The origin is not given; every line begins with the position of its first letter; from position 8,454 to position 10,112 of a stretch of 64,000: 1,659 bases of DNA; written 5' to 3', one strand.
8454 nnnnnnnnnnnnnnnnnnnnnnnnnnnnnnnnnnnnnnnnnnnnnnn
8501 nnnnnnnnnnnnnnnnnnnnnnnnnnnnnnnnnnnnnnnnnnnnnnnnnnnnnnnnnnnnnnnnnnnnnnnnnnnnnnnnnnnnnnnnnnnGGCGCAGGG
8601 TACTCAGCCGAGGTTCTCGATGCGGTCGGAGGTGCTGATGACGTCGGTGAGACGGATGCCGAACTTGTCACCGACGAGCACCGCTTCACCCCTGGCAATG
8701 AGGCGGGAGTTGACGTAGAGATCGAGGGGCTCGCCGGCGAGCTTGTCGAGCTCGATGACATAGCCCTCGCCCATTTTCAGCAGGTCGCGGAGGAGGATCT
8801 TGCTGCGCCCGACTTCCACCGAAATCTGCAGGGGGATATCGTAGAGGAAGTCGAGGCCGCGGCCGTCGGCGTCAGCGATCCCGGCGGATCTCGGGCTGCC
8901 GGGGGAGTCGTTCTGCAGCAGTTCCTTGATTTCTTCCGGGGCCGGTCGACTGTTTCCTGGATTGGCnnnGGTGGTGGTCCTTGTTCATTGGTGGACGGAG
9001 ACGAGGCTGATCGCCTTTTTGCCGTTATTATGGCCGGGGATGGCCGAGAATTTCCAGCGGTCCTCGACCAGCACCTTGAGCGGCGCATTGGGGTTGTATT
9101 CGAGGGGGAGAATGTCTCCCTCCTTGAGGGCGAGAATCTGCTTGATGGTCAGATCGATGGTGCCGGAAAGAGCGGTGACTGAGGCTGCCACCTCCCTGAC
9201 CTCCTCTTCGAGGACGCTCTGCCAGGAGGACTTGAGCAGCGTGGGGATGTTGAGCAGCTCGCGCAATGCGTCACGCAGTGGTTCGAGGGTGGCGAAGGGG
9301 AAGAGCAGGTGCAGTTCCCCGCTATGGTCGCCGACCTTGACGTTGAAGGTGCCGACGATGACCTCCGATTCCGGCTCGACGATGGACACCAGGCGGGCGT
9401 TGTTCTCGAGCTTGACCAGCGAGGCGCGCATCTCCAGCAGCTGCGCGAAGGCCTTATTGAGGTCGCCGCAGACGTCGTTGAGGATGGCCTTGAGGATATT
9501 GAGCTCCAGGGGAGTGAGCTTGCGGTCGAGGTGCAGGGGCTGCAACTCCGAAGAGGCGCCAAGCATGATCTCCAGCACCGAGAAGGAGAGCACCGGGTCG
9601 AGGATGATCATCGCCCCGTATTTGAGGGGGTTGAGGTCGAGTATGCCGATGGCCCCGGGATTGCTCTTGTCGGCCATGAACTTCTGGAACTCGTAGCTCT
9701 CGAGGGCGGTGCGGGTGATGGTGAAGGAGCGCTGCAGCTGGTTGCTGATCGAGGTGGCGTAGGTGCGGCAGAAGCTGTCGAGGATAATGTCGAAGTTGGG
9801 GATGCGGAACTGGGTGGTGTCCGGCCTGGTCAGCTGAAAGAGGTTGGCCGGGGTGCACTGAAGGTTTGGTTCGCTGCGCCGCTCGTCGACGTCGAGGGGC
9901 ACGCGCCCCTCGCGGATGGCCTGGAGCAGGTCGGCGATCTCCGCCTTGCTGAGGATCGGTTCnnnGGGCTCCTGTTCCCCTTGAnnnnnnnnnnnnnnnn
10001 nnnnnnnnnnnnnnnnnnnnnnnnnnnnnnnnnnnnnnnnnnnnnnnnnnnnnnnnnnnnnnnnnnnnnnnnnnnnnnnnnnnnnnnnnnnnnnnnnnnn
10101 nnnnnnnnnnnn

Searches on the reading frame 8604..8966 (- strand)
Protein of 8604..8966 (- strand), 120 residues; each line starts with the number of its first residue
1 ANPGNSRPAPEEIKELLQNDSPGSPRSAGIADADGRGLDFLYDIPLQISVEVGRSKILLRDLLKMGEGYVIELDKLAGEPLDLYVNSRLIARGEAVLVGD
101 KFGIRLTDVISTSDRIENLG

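Call 82: search_protein_families(library=pfam, proteins=[window:8604-8966:-], max_evalue=0.01)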
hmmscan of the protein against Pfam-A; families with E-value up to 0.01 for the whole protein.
window:8604-8966:- (120 aa): 1 family
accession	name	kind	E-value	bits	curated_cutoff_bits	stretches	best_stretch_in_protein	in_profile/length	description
PF01052.25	FliMN_C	-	1.4e-24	86.2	23.8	1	41-110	3-72/73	Type III flagellar switch regulator (C-ring) FliN C-term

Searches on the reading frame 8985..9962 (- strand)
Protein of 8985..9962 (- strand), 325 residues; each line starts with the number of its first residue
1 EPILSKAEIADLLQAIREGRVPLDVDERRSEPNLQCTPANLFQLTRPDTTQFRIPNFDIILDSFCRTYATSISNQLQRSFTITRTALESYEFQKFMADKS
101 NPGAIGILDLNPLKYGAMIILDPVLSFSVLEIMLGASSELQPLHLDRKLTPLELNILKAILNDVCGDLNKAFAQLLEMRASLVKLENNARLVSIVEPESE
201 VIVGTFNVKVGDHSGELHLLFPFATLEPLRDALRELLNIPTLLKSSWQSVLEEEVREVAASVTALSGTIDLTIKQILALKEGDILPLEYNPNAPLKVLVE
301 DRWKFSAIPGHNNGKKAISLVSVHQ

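Call 82: search_protein_families(library=pfam, proteins=[window:8985-9962:-], max_evalue=0.01)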
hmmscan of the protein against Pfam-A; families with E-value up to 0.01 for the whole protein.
window:8985-9962:- (325 aa): 2 families
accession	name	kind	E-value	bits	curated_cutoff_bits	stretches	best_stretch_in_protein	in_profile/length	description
PF02154.20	FliM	-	8.2e-36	124.2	27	1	53-233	13-192/192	Flagellar motor switch protein FliM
PF01052.25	FliMN_C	-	5.1e-15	55.6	23.8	1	253-323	1-71/73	Type III flagellar switch regulator (C-ring) FliN C-term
